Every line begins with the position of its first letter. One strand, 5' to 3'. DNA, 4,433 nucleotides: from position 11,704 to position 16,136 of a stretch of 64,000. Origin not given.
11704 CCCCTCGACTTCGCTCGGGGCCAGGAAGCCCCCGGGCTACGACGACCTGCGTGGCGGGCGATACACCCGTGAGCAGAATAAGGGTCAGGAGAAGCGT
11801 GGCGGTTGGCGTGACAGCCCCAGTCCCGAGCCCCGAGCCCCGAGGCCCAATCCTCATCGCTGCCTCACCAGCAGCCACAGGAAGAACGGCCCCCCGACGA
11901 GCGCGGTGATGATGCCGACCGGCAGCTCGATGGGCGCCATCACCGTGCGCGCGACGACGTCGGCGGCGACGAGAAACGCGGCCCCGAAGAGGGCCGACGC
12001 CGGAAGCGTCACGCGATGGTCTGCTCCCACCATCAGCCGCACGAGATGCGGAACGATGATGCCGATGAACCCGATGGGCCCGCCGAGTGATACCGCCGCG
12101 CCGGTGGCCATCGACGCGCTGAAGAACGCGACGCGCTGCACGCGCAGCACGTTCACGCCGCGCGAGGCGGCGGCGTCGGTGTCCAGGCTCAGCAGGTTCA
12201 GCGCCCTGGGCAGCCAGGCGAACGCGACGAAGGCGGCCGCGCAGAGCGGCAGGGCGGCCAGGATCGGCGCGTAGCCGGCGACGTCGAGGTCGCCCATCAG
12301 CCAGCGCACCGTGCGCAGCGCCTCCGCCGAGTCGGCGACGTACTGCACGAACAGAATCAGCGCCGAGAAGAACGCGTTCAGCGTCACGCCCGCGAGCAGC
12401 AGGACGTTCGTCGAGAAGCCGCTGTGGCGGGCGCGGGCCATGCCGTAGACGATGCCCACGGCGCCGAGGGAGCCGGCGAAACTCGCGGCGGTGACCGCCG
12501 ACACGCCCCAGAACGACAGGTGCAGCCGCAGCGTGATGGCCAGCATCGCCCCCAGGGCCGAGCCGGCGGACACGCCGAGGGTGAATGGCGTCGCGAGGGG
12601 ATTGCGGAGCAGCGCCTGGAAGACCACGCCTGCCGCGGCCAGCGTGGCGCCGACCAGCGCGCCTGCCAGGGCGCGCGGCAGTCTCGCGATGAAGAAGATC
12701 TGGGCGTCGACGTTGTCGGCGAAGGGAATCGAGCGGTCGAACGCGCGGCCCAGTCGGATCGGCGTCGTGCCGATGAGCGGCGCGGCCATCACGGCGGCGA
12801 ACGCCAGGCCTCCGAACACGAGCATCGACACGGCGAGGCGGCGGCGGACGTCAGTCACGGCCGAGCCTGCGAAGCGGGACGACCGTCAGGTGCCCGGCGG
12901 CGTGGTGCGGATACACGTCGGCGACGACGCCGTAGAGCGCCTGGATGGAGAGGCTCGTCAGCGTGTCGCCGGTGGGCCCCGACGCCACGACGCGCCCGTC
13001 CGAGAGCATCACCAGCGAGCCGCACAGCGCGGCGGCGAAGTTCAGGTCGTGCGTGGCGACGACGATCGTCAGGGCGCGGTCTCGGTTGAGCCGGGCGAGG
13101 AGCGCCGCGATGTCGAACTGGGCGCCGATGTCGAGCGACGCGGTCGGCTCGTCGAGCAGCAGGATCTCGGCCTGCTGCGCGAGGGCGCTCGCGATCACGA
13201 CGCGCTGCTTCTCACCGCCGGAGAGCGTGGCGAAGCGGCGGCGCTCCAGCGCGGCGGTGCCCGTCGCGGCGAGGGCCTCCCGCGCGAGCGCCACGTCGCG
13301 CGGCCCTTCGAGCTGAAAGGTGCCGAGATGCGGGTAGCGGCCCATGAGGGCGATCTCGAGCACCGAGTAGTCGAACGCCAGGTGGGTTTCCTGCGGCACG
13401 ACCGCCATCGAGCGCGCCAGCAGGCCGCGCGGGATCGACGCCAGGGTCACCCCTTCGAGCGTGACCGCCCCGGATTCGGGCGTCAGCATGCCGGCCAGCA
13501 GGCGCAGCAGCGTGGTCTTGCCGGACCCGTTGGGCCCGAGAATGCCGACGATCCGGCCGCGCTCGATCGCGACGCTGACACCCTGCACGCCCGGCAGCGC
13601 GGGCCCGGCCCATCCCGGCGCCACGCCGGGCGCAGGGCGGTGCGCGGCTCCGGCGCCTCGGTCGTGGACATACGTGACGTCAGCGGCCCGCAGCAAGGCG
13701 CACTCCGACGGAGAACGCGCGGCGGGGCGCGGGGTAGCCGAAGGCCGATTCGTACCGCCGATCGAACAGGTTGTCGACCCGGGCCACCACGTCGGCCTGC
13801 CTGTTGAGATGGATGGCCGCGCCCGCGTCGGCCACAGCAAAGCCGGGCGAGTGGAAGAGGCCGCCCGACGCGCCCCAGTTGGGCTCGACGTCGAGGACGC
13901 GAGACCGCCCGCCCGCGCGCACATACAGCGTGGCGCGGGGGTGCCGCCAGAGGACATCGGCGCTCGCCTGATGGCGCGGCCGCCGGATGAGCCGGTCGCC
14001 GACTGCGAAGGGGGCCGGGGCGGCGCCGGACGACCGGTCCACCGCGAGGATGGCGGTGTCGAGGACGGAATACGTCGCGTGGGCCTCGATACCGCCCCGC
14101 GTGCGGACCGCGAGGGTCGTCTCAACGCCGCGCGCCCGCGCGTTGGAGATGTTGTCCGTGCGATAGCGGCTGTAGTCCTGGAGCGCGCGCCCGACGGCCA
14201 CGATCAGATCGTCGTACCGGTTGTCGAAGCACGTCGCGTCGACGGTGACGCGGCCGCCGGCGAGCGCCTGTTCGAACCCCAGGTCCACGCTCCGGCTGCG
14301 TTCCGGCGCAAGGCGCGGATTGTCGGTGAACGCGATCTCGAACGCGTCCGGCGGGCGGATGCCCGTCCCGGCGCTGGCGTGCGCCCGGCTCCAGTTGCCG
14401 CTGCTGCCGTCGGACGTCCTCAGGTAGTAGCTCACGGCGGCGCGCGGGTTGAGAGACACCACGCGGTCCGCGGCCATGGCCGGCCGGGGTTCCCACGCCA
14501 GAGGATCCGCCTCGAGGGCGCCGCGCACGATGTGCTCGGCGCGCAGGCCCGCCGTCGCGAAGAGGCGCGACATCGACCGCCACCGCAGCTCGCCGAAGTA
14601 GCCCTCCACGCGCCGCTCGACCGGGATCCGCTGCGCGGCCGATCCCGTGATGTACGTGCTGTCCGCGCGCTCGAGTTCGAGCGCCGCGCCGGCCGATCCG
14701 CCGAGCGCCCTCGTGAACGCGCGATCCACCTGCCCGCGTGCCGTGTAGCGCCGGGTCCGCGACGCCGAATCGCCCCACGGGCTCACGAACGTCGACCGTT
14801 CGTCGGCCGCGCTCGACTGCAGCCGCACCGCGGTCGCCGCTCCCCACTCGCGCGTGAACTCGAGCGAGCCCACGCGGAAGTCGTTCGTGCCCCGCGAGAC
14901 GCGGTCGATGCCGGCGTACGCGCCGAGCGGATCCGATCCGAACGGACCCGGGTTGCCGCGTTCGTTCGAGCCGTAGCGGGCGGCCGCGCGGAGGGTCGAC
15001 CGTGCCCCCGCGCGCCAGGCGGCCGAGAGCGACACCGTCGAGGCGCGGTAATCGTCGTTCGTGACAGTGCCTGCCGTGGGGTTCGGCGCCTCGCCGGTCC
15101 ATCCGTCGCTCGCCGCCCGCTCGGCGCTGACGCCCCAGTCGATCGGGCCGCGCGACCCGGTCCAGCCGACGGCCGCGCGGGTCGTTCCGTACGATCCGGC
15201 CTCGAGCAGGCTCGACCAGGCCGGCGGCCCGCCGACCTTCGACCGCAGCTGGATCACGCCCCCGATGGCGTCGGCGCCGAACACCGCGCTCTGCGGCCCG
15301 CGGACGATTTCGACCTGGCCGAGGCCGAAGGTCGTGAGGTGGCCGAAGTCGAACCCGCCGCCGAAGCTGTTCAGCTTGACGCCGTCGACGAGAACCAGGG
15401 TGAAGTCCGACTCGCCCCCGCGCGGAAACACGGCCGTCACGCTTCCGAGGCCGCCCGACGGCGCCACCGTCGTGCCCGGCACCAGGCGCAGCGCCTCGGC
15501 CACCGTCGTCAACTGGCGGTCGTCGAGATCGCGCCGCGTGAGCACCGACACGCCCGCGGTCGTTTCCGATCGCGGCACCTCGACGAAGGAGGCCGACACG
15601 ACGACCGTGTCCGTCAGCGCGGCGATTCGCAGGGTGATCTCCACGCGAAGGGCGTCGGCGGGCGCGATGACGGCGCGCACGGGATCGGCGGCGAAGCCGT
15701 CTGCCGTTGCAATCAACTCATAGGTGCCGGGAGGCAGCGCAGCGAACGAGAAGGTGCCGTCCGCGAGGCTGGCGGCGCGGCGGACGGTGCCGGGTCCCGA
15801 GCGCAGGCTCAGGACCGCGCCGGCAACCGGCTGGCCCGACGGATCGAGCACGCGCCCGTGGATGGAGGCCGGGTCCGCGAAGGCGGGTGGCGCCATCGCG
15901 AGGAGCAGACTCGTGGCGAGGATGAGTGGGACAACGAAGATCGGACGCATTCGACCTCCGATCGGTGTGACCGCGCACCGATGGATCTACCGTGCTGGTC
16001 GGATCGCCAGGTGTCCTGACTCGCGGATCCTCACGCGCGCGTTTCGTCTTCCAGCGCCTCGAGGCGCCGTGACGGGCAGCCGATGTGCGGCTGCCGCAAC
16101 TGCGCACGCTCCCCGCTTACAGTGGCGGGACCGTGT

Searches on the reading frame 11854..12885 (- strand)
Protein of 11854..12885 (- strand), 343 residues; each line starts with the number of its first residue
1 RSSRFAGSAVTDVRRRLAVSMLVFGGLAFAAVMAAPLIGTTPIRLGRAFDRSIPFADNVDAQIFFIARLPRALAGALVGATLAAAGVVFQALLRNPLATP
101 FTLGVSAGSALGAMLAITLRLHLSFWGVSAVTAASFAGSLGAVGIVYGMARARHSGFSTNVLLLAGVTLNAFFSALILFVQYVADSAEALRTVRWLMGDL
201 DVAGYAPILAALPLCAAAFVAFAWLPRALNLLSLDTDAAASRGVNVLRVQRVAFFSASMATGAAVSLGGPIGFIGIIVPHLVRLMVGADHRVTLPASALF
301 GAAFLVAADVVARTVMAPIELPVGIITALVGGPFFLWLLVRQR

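Call 49: search_protein_families(library=pfam, proteins=[window:11854-12885:-], max_evalue=0.001)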
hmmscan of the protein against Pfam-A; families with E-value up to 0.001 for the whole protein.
window:11854-12885:- (343 aa): 1 family
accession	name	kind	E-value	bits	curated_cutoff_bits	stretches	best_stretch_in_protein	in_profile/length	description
PF01032.23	FecCD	-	4.8e-86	289.1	26.5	1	29-341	3-311/311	FecCD transport family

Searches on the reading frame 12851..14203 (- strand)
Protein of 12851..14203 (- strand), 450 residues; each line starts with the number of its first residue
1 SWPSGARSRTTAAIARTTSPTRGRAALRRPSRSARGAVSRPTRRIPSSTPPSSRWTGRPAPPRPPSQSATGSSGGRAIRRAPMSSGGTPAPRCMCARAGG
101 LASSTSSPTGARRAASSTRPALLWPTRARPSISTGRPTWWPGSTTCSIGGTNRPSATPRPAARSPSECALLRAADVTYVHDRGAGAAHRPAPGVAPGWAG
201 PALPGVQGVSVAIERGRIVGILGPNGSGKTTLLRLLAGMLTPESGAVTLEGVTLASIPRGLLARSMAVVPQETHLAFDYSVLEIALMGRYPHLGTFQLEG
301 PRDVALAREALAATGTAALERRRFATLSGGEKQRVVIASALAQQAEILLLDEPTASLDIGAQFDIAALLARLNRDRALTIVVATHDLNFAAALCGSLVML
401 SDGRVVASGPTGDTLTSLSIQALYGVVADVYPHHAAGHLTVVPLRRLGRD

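Call 49: search_protein_families(library=pfam, proteins=[window:12851-14203:-], max_evalue=0.001)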
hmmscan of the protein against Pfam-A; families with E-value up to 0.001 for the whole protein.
window:12851-14203:- (450 aa): 5 families
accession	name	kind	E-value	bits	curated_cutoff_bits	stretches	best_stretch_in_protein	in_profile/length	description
PF00005.33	ABC_tran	-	1e-32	114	25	1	207-355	2-137/137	ABC transporter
PF13304.12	AAA_21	-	4.6e-12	47.1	27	2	333-389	244-302/304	AAA domain, putative AbiEii toxin, Type IV TA system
PF02463.25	SMC_N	-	3.6e-05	23.7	40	0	326-386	136-199/220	RecF/RecN/SMC N terminal domain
PF13166.12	AAA_13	-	7.3e-05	22.1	36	0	343-389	525-573/713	AAA domain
PF13476.12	AAA_23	-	0.00026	22.1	27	1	218-244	21-47/201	AAA domain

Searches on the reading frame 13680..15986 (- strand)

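Call 49: search_protein_families(library=pfam, proteins=[window:13680-15986:-], max_evalue=0.001)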
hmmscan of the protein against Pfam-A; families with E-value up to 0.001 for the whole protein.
window:13680-15986:- (768 aa): 4 families
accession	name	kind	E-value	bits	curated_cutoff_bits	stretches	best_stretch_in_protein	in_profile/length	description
PF00593.30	TonB_dep_Rec_b-barrel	-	3.5e-33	116.6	27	1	265-740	11-436/436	TonB dependent receptor-like, beta-barrel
PF07715.20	Plug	-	2.4e-23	83.1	23.9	1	139-244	2-107/107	TonB-dependent Receptor Plug Domain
PF13620.12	CarboxypepD_reg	-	6.7e-18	65.3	32.3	1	41-120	1-82/82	Carboxypeptidase regulatory-like domain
PF13715.12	CarbopepD_reg_2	-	7.4e-06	26.3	32.2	1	42-130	1-88/88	CarboxypepD_reg-like domain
